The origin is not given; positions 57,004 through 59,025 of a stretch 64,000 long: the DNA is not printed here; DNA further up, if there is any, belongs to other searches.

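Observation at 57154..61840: Uncharacterised three-gene minus-strand block: membrane-anchored BNR beta-propeller, 201-aa protein and 573-aa coiled-coil protein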

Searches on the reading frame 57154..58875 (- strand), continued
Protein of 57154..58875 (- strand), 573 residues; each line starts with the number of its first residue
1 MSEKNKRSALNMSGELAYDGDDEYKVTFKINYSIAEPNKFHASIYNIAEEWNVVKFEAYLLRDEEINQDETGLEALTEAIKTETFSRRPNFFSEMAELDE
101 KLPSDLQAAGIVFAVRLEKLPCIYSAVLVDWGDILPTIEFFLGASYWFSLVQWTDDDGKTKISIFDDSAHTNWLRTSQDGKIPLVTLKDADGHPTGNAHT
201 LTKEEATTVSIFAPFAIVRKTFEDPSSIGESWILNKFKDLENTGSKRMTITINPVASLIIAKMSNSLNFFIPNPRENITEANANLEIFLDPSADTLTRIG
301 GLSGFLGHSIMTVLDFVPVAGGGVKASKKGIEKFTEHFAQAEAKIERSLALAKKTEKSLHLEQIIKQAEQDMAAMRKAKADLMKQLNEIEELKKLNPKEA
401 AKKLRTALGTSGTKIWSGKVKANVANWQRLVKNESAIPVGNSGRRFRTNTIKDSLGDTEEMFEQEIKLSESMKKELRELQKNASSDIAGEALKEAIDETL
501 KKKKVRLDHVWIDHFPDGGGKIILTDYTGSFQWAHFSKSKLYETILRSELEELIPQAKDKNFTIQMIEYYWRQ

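Call 29: search_protein_families(library=pfam, proteins=[P0023, P0025, P0027, P0026, P0016, P0019, P0024, P0028], max_evalue=1)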
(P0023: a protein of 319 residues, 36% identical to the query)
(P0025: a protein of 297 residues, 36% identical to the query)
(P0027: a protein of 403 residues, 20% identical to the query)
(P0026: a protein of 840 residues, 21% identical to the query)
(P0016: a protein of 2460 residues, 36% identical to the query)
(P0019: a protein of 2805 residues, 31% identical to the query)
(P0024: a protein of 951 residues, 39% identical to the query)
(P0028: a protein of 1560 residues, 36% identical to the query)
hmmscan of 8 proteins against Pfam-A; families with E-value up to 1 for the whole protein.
P0023 (319 aa): 0 families

P0025 (297 aa): 1 family
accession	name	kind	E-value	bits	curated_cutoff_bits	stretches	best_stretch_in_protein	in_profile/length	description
PF15545.11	Ntox8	-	6.3e-15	55.6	25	1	215-281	4-70/70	Bacterial toxin 8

P0027 (403 aa): 4 families
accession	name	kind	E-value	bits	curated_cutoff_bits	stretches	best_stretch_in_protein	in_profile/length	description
PF14623.11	Vint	-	2.3e-05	24.7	27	1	314-396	1-73/166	Hint-domain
PF13403.11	Hint_2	-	9.6e-05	23.2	28.4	1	315-391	2-87/147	Hint domain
PF01079.26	Hint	-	0.00011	22.4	29.7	1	314-392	12-91/213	Hint module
PF07591.16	PT-HINT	-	0.00017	22.3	27.7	1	322-403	2-84/137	Pretoxin HINT domain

P0026 (840 aa): 0 families

P0016 (2460 aa): 10 families
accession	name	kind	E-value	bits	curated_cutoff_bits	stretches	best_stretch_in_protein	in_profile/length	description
PF23237.1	HYR_4C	-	3e-90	296.9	27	20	2029-2099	5-73/73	HYR-like domain with 4 cysteines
PF13585.12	CHU_C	-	1.3e-25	89.8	27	1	2357-2458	3-86/86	CHU_C Type IX secretion signal domain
PF16403.11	Bact_surface_Ig-like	-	4.3e-24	84.8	27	0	533-580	28-70/71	Bacterial surface protein, Ig-like domain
PF13573.12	SprB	-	7.8e-23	80.3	28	4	342-377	1-36/37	SprB repeat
PF08191.17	LRR_adjacent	-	5.2e-19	68.6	21.8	0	1080-1122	1-46/57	LRR adjacent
PF18911.6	PKD_4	-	4.9e-15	55.8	27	1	179-253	4-76/85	PKD domain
PF20164.4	GspA_SrpA_N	-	1.5e-13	51.6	27.4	0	1075-1115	65-111/117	GspA/SrpA SigLec-like domain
PF19077.6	Big_13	-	1.4e-12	48.5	27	0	554-581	73-100/102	Bacterial Ig-like domain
PF20694.2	TRADD-like_N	-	1.5e-11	44.4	23.7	0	1299-1324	19-44/69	TRADD-like N-terminal domain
PF17689.8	Arabino_trans_N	-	0.0015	19.2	25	0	936-969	14-47/156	Arabinosyltransferase concanavalin like domain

P0019 (2805 aa): 7 families
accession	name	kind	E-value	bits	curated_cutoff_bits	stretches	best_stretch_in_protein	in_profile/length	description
PF00353.25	HemolysinCabind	-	1.7e-158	514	23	38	375-410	1-36/36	RTX calcium-binding nonapeptide repeat (4 copies)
PF06594.17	HCBP_related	-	3e-107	350.8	21.4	19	1915-1946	9-41/42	Haemolysin-type calcium binding protein related domain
PF14596.11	STAT6_C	-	6.1e-08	33.3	25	0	1755-1794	144-183/193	STAT6 C-terminal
PF10692.14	DUF2498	-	0.00081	19.7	25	0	2488-2509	48-69/79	Protein of unknown function (DUF2498)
PF25290.1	CGLA_M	-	0.022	14.4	27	0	2141-2228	46-130/370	Lambda-carrageenase middle domain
PF22268.1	DUF6954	-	0.067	13.3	27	0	936-950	17-31/58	Family of unknown function (DUF6954)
PF20085.5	TGL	-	0.27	10.9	23.7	0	1158-1186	169-197/245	Protein-glutamine gamma-glutamyltransferase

P0024 (951 aa): 16 families
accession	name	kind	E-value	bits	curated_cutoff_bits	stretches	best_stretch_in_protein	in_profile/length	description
PF23237.1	HYR_4C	-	3.6e-41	139.6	27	8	520-590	5-73/73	HYR-like domain with 4 cysteines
PF13585.12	CHU_C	-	2.7e-25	88.7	27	1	848-949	3-86/86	CHU_C Type IX secretion signal domain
PF08191.17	LRR_adjacent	-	2.9e-10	40.6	21.8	1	471-519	1-51/57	LRR adjacent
PF20164.4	GspA_SrpA_N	-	3.2e-10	40.9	27.4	0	106-146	65-111/117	GspA/SrpA SigLec-like domain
PF16403.11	Bact_surface_Ig-like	-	6.9e-10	39.3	27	1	275-320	24-64/71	Bacterial surface protein, Ig-like domain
PF19077.6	Big_13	-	7.1e-09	36.5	27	0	30-58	72-100/102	Bacterial Ig-like domain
PF18911.6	PKD_4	-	1.2e-05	25.7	27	0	301-327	58-84/85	PKD domain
PF13573.12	SprB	-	1.3e-05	25.2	28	1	684-706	3-25/37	SprB repeat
PF12677.13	DUF3797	-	0.00019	21.7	25.1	0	12-32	2-22/48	Domain of unknown function (DUF3797)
PF11183.13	PmrD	-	0.00064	20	21.2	0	39-89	3-53/82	Polymyxin resistance protein PmrD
PF17689.8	Arabino_trans_N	-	0.0043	17.7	25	0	237-270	14-47/156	Arabinosyltransferase concanavalin like domain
PF20714.3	HTH_64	-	0.097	13.3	27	0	317-340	17-40/65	DpiA-like helix-turn-helix domain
PF07495.19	Y_Y_Y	-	0.13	12.6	26.6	0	787-827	19-54/65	Y_Y_Y domain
PF14520.12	HHH_5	-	0.4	11.6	27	0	92-111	23-42/57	Helix-hairpin-helix domain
PF22352.2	K319L-like_PKD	-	0.46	11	27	0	705-751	38-82/84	K319L-like, PKD domain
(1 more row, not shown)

P0028 (1560 aa): 11 families
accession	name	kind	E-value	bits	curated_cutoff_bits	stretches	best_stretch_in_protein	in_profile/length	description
PF23237.1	HYR_4C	-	5.4e-52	174.3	27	10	1130-1200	5-73/73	HYR-like domain with 4 cysteines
PF13585.12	CHU_C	-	3.4e-24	85.2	27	1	1457-1558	3-86/86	CHU_C Type IX secretion signal domain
PF13573.12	SprB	-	1e-15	57.5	28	4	342-377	1-36/37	SprB repeat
PF18911.6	PKD_4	-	2.3e-11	44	27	1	179-253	4-76/85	PKD domain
PF08191.17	LRR_adjacent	-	1.2e-07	32.3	21.8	0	634-673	4-46/57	LRR adjacent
PF16403.11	Bact_surface_Ig-like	-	2.5e-07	31.1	27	0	795-843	24-66/71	Bacterial surface protein, Ig-like domain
PF14520.12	HHH_5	-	0.00099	20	27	0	1055-1081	16-42/57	Helix-hairpin-helix domain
PF20694.2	TRADD-like_N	-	0.0037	17.5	23.7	0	671-697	20-46/69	TRADD-like N-terminal domain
PF12677.13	DUF3797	-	0.0059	16.9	25.1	0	892-912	2-22/48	Domain of unknown function (DUF3797)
PF19077.6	Big_13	-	0.18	12.7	27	0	541-580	60-100/102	Bacterial Ig-like domain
PF20164.4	GspA_SrpA_N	-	0.2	12.5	27.4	0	807-846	66-111/117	GspA/SrpA SigLec-like domain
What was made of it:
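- P0025 carries a genuine toxin domain behind the same module (call 29).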

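Call 34: find_encoding_contigs(protein=P0018, flank=10000)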
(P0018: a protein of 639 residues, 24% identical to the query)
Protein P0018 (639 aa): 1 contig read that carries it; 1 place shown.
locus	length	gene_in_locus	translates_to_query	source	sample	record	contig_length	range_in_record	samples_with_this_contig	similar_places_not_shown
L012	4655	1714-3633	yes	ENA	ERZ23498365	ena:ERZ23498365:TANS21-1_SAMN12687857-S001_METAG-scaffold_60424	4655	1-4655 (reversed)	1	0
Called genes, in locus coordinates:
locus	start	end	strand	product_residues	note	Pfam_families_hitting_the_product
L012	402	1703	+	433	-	PF00515:TPR_1 (faint), PF07719:TPR_2 (faint), PF13181:TPR_8 (faint), PF13414:TPR_11 (faint), PF13424:TPR_12 (faint), PF12895:ANAPC3, PF13371:TPR_9, PF14559:TPR_19 (weak), +5 more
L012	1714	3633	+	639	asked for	-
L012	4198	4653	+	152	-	PF00582:Usp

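Call 35: find_encoding_contigs(protein=P0011, flank=10000)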
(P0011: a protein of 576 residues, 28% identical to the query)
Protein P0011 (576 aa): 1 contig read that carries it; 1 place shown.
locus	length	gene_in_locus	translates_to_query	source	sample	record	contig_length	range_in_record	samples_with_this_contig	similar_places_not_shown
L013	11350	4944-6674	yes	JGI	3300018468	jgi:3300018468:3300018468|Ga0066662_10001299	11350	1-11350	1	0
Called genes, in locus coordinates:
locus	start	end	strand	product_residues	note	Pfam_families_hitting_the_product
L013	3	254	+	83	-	?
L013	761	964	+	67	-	-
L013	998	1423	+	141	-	PF08327:AHSA1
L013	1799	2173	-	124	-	PF08281:Sigma70_r4_2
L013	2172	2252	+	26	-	-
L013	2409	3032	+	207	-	-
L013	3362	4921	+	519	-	-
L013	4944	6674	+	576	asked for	-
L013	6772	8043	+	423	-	PF00872:Transposase_mut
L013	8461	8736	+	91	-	-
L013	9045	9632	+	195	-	PF13581:HATPase_c_2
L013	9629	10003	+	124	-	PF10057:MpsC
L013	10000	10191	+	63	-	-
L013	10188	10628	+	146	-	PF13581:HATPase_c_2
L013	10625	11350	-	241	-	?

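Call 36: find_encoding_contigs(protein=P0012, flank=10000)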
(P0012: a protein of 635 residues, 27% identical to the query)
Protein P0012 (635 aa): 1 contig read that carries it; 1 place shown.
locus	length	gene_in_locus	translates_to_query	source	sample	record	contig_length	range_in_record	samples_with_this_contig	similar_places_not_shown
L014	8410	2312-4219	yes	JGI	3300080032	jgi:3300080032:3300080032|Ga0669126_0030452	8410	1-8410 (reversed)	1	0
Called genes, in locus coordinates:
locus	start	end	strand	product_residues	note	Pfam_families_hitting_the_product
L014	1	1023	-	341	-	?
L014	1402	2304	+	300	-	-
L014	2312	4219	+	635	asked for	-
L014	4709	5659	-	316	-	-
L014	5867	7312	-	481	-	-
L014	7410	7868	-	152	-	PF04002:RadC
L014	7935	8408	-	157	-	?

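Call 37: find_encoding_contigs(protein=P0013, flank=10000)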
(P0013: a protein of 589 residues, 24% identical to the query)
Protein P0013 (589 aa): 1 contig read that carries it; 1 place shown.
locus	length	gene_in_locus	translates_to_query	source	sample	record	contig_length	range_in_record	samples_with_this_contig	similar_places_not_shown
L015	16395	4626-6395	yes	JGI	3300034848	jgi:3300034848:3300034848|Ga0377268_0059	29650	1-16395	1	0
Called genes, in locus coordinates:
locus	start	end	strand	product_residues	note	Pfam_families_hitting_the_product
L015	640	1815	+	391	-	PF00196:GerE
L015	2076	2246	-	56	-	-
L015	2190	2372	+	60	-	-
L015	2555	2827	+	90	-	-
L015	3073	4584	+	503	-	-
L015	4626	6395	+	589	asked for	-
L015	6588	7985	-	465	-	-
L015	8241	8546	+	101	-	-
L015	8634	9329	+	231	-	-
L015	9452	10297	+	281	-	PF08924:Rv2525c_GlyHyd-like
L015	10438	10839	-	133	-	-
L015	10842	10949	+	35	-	-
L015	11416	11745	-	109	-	PF13560:HTH_31 (weak), PF01381:HTH_3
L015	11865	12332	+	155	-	PF07467:BLIP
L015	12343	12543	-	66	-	-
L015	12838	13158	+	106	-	-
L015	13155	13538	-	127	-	-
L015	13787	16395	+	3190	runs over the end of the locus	PF26745:SPM, PF08339:RTX_C (faint), PF22783:BapA_N (faint), PF00353:HemolysinCabind, PF06594:HCBP_related (weak), PF18483:Lectin_L-type_dom, PF06594:HCBP_related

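Call 38: find_encoding_contigs(protein=P0014, flank=10000)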
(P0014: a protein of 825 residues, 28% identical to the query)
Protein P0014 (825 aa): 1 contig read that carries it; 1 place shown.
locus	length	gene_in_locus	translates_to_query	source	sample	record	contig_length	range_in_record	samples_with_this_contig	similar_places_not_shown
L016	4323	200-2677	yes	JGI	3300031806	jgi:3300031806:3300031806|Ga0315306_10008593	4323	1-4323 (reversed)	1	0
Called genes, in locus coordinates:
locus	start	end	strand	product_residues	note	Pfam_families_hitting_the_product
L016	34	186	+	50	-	-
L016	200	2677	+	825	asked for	-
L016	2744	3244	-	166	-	-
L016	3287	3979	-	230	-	-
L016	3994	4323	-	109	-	?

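Call 39: find_encoding_contigs(protein=P0015, flank=10000)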
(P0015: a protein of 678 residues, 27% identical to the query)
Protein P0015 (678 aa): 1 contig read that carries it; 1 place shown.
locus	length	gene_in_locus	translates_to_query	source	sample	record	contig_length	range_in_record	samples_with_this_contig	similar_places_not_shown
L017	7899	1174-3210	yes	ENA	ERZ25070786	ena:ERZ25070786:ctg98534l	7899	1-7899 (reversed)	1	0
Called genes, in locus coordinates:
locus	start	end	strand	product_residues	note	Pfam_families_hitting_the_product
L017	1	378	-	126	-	?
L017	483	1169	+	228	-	-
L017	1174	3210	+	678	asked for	-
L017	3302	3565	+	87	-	-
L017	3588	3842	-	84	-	-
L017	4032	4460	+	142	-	PF00383:dCMP_cyt_deam_1, PF14437:MafB19-deam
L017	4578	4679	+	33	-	-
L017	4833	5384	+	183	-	PF03104:DNA_pol_B_exo1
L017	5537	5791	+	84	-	-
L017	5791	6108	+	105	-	PF00136:DNA_pol_B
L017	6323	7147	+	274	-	PF00136:DNA_pol_B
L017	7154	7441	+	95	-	PF03083:MtN3_slv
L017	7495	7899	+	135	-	?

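Call 55: find_related_loci(query=A5, collection=genome_contigs, flank=10000)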
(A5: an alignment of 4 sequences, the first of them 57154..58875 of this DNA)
Query A5 (573 aa) in genome_contigs; peptide patterns used: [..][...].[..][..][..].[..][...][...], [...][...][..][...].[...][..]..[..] (x = any residue, [..] = any of these).
30 stretches matched a pattern; 1 encode a relative of the query (tblastn E <= 1e-3); 1 distinct loci.
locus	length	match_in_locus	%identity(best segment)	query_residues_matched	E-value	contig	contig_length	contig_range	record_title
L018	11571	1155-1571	28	444-573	1e-6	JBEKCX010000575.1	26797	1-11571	MAG: Terracidiphilus sp. isolate SPRUCE 16 SPRUCE_16_575, whole genome shotgun sequence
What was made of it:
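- Tried and rejected: Reference-genome scan: it did not return the window's own genome, presumably because this species' representative is absent from that collection or is a different assembly (call 55).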

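Call 58: predict_structure(alignment_id=A1)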
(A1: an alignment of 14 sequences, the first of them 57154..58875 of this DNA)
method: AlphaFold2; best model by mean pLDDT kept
length: 573 residues; sequences in the alignment: 14
mean_pLDDT: 58.7   pTM: 0.38
mean pLDDT of the five models: 58.7, 53.9, 53.4, 52.9, 50.1
residues with pLDDT >= 90: 0; 70-90: 144; 50-70: 263; < 50: 166
segments of 3 or more residues with pLDDT < 50: 1-10, 168-187, 192-196, 317-331, 355-358, 408-476, 478-485, 528-538, 568-573
pLDDT, mean of each block of 10 residues (from residue 1): 38 71 77 68 80 78 53 58 55 66 57 81 79 68 69 70 61 28 44 53 80 66 77 85 70 59 53 66 84 81 71 53 41 53 60 54 59 61 61 55 50 43 45 37 31 35 33 46 49 65 60 59 55 44 58 55 54 31
secondary structure, 60 per line:
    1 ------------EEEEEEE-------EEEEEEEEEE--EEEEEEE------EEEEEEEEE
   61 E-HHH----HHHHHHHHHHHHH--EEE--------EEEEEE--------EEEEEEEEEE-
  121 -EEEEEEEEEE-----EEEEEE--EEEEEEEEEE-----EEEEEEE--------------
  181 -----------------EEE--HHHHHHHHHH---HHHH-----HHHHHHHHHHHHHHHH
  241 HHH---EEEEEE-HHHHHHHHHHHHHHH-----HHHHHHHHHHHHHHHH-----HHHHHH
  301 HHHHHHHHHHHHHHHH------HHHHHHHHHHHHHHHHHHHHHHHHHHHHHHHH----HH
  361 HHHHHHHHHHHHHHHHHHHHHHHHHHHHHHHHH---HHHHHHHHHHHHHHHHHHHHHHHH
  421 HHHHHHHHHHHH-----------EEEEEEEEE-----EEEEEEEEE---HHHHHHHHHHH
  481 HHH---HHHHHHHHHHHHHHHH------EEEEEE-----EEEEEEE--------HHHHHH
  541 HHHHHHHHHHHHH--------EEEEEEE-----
elements in order: E13-19 E27-36 E39-45 E52-61 H70-82 E85-87 E96-101 E110-119 E122-131 E137-142 E145-154 E160-166 E198-200 H203-212 H216-219 H225-243 E247-252 H254-268 H274-289 H295-316 H323-354 H359-393 H397-432 E444-452 E458-466 H470-483 H487-502 E509-514 E520-526 H535-553 E562-568
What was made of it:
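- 57886..58290 (-): 573-aa protein, residues 196-330: conserved helical central module, the hallmark of the family. AF2 helices 203-316 at pLDDT up to 85 (call 58).
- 57547..57885 (-): Residues 331-443: long helical (coiled-coil-like) K/R-rich linker. AF2 helices 323-354, 359-393 and 397-432 (call 58).
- Checked: It has a beta-rich N-terminus, a Gly-rich hydrophobic stretch near residue 300 and long helices at 323-432 (AF2 model, call 58).
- Tried and rejected: AlphaFold with the 14-sequence alignment: pLDDT 58.7 (call 58).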

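Call 61: search_protein_families(library=pfam, proteins=[L013:3362-4921:+, L015:3073-4584:+, L014:1402-2304:+, L017:483-1169:+, L012:402-1703:+, L017:3302-3565:+, L013:2409-3032:+], max_evalue=1)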
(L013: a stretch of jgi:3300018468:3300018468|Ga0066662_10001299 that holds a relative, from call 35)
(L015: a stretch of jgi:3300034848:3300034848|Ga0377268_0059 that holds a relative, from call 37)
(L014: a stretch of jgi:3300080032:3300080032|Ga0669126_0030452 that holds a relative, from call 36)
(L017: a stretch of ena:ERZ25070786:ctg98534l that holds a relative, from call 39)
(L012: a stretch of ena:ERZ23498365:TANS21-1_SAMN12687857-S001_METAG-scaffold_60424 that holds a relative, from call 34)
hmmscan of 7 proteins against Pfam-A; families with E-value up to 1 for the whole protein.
L013:3362-4921:+ (519 aa): 0 families

L015:3073-4584:+ (503 aa): 0 families

L014:1402-2304:+ (300 aa): 2 families
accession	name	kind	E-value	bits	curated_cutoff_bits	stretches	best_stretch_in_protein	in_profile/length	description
PF14889.11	PBP-Tp47_a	-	0.077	12.9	25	1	54-146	21-104/164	Penicillin-binding protein Tp47 domain a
PF25539.1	Bestrophin_2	-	0.095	12.6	27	1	96-188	108-201/288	Bacterial/Fungal Bestrophin protein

L017:483-1169:+ (228 aa): 1 family
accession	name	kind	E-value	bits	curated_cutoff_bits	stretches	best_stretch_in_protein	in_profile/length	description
PF10648.15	Gmad2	-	0.064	14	25.7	1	140-162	26-48/86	Immunoglobulin-like domain of bacterial spore germination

L012:402-1703:+ (433 aa): 27 families (the best 25 are shown)
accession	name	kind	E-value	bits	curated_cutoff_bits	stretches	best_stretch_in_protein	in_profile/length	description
PF00515.34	TPR_1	-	1.4e-14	53.6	27.8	3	98-130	2-34/34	Tetratricopeptide repeat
PF14559.12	TPR_19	-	1.8e-14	54.2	25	2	77-137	5-65/68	Tetratricopeptide repeat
PF07719.23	TPR_2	-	8.2e-14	51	27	3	97-130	1-34/34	Tetratricopeptide repeat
PF13181.12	TPR_8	-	1.6e-13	50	25.7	3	98-130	2-34/34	Tetratricopeptide repeat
PF13428.12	TPR_14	-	1.6e-10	41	23.5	3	66-104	4-42/44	Tetratricopeptide repeat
PF13371.12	TPR_9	-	5e-09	36.5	35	1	72-138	4-70/73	Tetratricopeptide repeat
PF12895.13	ANAPC3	-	7.8e-09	36.1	27.2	1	43-122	3-81/82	Anaphase-promoting complex, cyclosome, subunit 3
PF23914.1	TPR_CcmH_CycH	-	2.2e-07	31.3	42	2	2-96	57-154/158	Cytochrome c-type biogenesis protein H TPR domain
PF13424.12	TPR_12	-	3.1e-07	30.9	30.1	0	99-125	5-31/77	Tetratricopeptide repeat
PF13414.12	TPR_11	-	3.4e-06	27.1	26.8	1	2-31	1-30/42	TPR repeat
PF14853.12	Fis1_TPR_C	-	5e-06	27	25.3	1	109-147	13-51/53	Fis1 C-terminal tetratricopeptide repeat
PF13431.12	TPR_17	-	1.1e-05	25.8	24.4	1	87-118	3-34/34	Tetratricopeptide repeat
PF13432.12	TPR_16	-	2e-05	25.3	32.7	1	72-130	6-64/65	Tetratricopeptide repeat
PF25062.1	ARM_TT21_N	-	3.4e-05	24.1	40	1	70-126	107-165/222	Tetratricopeptide repeat protein 21 N-terminal ARM repeat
PF12569.14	NatA_aux_su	-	0.00028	20.4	33.3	1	76-132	205-261/515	N-terminal acetyltransferase A, auxiliary subunit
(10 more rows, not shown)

L017:3302-3565:+ (87 aa): 0 families

L013:2409-3032:+ (207 aa): 2 families
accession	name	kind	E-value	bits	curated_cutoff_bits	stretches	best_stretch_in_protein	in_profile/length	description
PF00353.25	HemolysinCabind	-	0.00016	22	23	1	12-38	2-28/36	RTX calcium-binding nonapeptide repeat (4 copies)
PF18229.6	GcnA_N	-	0.19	12.3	27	0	135-180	16-61/79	N-acetyl-beta-D-glucosaminidase N-terminal domain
